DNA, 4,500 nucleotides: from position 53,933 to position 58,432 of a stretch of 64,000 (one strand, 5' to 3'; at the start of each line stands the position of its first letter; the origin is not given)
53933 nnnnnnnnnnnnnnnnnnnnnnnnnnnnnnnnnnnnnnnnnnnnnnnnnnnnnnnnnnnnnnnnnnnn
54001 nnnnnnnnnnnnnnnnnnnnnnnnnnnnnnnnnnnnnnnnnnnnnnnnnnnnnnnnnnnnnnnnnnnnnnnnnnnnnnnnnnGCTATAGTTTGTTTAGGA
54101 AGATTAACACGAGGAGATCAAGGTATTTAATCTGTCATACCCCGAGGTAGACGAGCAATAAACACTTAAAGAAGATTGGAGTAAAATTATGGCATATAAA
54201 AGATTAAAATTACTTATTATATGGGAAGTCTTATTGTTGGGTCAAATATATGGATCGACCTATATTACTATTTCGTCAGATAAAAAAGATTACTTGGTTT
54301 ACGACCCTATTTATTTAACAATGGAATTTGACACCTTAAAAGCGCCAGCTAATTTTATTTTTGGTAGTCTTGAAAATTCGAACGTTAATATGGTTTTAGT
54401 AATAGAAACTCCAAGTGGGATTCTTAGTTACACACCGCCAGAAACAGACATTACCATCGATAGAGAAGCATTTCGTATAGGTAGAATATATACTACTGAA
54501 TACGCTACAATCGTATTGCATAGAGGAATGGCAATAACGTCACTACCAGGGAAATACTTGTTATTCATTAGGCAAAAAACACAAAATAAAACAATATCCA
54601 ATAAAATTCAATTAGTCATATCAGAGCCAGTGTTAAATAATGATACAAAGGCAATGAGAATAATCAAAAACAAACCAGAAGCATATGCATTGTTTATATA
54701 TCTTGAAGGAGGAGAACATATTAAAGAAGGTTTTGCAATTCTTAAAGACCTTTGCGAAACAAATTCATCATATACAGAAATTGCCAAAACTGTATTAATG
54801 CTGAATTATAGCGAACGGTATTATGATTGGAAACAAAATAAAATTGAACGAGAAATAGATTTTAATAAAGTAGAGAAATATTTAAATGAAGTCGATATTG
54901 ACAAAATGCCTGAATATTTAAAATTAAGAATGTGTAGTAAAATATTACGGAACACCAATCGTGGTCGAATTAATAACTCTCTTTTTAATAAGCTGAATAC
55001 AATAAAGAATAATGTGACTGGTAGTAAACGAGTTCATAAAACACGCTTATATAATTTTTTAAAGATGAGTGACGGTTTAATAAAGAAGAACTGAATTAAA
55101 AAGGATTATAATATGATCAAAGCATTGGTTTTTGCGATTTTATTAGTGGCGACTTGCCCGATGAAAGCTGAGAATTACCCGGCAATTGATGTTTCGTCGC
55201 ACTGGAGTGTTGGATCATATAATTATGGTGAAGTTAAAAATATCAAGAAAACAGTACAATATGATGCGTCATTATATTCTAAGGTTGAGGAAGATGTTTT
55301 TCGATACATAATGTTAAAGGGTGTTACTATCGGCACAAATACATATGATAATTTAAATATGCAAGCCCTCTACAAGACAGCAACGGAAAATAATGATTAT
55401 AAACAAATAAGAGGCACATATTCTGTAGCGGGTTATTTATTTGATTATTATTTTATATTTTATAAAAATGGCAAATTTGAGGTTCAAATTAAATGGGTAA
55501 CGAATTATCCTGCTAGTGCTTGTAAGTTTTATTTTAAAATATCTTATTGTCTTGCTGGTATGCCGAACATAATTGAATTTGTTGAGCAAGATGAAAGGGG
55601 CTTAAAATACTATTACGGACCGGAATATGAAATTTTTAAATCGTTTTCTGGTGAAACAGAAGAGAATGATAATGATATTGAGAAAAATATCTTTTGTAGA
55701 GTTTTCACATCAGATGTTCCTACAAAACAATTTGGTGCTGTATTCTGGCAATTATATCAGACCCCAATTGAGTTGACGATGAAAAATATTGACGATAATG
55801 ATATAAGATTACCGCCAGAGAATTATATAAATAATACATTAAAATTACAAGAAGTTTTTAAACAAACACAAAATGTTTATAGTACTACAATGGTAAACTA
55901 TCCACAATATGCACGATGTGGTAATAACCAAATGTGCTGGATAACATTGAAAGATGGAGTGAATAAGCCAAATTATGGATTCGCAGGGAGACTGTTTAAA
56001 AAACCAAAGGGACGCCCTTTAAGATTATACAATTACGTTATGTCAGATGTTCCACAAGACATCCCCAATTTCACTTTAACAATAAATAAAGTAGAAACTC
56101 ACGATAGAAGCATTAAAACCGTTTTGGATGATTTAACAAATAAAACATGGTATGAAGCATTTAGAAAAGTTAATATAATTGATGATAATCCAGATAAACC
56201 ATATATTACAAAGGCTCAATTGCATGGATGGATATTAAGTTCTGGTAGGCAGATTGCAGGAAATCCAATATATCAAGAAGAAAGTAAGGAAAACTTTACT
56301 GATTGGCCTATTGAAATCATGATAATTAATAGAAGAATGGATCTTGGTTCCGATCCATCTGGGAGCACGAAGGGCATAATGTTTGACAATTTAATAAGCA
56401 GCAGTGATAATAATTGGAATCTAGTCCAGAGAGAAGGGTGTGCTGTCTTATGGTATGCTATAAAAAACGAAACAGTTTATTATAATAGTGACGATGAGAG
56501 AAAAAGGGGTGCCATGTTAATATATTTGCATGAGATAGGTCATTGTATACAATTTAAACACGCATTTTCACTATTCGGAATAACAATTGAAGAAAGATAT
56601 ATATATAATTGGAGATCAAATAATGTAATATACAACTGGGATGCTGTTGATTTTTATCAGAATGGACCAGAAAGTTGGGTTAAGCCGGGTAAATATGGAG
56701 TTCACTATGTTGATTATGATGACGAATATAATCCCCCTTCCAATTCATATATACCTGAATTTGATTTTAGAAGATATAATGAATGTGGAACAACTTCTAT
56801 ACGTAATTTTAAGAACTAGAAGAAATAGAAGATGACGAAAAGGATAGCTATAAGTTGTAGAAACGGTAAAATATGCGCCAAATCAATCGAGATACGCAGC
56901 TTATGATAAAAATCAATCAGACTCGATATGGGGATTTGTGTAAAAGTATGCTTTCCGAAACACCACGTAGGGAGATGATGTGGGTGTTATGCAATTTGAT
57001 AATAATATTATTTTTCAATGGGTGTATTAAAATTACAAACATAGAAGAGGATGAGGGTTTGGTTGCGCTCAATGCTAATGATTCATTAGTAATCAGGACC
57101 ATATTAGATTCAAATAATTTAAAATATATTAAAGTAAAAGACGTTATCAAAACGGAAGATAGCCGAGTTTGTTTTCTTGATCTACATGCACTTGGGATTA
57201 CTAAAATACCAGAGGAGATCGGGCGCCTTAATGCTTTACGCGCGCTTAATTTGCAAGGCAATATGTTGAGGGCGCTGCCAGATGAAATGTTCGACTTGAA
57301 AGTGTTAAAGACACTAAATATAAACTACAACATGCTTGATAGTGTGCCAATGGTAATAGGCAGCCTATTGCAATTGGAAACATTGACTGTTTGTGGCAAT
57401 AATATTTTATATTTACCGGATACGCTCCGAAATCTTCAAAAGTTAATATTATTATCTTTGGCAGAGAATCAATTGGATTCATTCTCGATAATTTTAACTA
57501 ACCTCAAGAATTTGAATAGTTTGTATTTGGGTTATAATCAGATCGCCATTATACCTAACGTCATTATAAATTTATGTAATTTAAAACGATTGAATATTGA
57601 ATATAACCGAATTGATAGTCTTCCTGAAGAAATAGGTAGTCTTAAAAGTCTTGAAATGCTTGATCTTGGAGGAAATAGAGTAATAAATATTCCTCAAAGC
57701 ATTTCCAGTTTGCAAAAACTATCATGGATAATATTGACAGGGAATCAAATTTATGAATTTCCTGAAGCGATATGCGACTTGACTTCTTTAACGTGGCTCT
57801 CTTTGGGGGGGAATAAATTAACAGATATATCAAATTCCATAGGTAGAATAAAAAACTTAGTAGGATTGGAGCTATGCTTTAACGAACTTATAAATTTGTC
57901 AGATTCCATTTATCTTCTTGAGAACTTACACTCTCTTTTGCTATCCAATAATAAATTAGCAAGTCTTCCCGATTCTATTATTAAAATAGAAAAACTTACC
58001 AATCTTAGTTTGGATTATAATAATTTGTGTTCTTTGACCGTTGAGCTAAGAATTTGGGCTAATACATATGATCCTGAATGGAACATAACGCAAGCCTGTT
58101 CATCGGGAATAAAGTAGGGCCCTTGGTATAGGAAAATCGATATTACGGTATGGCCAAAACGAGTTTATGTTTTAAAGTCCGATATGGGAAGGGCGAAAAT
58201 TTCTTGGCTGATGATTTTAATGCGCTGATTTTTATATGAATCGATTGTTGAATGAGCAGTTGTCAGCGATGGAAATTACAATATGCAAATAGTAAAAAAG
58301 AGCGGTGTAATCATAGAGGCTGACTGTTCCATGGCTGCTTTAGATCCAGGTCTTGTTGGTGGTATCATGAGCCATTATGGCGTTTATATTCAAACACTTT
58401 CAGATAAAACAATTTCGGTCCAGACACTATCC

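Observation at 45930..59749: Near-complete type II secretion locus with gspE displaced by a low-GC cargo-like insert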

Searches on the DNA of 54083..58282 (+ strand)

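Call 78: search_dna_similar(query=window:54083-58282:+, collection=phages, mode=distant, max_rows=5)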
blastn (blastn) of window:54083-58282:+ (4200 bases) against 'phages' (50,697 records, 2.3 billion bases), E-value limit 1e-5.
No match.

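Call 79: search_dna_similar(query=window:54083-58282:+, collection=plasmids, mode=distant, max_rows=5)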
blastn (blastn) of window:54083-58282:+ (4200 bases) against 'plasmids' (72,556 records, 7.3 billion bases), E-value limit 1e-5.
No match.

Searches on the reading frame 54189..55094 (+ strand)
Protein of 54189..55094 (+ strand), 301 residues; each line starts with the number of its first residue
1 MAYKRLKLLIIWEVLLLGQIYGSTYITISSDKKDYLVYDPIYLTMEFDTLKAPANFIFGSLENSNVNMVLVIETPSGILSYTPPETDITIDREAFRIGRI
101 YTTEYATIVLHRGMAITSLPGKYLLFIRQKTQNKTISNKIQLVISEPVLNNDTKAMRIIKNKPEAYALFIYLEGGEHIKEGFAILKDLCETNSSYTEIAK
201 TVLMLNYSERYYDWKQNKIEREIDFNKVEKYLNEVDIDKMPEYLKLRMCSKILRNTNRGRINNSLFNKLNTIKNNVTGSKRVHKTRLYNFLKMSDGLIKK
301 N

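Call 4: search_protein_families(library=pfam, proteins=[window:54189-55094:+], max_evalue=0.1)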
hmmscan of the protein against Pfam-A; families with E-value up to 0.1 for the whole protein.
window:54189-55094:+ (301 aa): 0 families

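Call 9: search_protein_families(library=ncbifam, proteins=[window:54189-55094:+], max_evalue=0.1)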
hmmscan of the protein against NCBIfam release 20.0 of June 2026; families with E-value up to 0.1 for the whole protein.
window:54189-55094:+ (301 aa): 1 family
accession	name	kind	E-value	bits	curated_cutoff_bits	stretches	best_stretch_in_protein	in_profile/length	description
NF053611.1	YiaD_Gzip_OmpA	equivalog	0.072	12.8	175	0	229-277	79-129/206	YiaD family glycine zipper/OmpA-like lipoprotein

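Call 22: list_cluster_members(proteins=[P0003, P0001, window:54189-55094:+, window:56873-58117:+, window:58283-59749:+, window:45930-47822:+])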
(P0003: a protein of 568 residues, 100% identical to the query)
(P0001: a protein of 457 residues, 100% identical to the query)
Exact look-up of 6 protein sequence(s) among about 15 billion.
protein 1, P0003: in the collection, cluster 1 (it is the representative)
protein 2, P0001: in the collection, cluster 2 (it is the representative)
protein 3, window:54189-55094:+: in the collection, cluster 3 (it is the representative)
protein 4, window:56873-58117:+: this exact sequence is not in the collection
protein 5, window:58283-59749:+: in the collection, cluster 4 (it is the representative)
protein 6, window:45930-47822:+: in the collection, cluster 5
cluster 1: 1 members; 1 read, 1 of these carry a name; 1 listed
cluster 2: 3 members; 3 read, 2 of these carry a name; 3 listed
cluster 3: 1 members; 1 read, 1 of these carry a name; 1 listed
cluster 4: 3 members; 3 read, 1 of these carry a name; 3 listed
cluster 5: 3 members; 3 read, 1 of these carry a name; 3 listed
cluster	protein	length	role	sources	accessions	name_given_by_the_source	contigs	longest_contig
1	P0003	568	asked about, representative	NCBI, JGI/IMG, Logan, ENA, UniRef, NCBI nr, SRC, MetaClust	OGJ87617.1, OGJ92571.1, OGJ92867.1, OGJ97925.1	MAG: hypothetical protein A2268_04220 [Candidatus Raymondbacteria bacterium ... | Uncharacterized protein n=1 Tax=Candidatus Raymondbacteria bacterium RIFOXYD12_FULL_49_13 ... | \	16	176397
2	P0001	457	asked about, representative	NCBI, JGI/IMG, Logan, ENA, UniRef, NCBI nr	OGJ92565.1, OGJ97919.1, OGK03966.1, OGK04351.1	MAG: hypothetical protein A2487_13945 [Candidatus Raymondbacteria bacterium ... | Type 4 fimbrial biogenesis protein PilX N-terminal domain-containing protein n=1 ... | MAG: hypothetical protein A2248_05700 [Candidatus Raymondbacteria bacterium ...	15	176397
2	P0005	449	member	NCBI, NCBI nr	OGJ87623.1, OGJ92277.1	MAG: hypothetical protein A2268_04250 [Candidatus Raymondbacteria bacterium ...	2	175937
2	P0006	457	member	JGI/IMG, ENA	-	-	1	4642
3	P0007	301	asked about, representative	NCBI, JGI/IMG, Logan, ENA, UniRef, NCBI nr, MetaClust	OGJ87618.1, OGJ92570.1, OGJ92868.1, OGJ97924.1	MAG: hypothetical protein A2268_04225 [Candidatus Raymondbacteria bacterium ... | Uncharacterized protein n=1 Tax=Candidatus Raymondbacteria bacterium RIFOXYD12_FULL_49_13 ... | \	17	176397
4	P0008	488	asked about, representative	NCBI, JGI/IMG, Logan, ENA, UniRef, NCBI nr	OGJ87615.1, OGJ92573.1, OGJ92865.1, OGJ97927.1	MAG: hypothetical protein A2268_04210 [Candidatus Raymondbacteria bacterium ... | Bacterial type II secretion system protein E domain-containing protein n=1 Tax=Candidatus ...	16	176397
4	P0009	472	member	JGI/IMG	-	-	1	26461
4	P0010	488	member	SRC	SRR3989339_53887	-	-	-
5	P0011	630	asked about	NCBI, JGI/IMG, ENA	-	-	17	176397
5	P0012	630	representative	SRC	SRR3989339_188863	-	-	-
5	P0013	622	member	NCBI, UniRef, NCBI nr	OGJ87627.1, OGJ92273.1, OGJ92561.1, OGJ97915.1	MAG: hypothetical protein A2268_04270 [Candidatus Raymondbacteria bacterium ... | Secretin/TonB short N-terminal domain-containing protein n=1 Tax=Candidatus ...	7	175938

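Call 54: search_solved_structures(query=A2, max_evalue=10)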
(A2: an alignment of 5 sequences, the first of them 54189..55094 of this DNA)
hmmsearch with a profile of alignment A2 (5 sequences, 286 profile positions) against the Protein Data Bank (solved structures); distinct sequences matched with E-value up to 10: 2.
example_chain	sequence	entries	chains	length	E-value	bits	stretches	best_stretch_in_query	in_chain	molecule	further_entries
9ya0_HA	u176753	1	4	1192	0.19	14.1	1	144-282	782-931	FLM2, TGME49_285990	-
4xvr_A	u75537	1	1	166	0.95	11.8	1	194-260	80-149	GTPase HRas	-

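Call 55: search_protein_families(library=pfam, alignment_id=A2, max_evalue=1)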
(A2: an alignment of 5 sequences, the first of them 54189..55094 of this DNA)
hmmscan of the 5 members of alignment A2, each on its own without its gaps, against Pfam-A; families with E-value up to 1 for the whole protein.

A. member 1, window:54189-55094:+ (301 aa): 0 families

B. families by the number of members that match (of 5 scanned): 1 family
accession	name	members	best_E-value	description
PF01835.25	MG2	1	0.035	MG2 domain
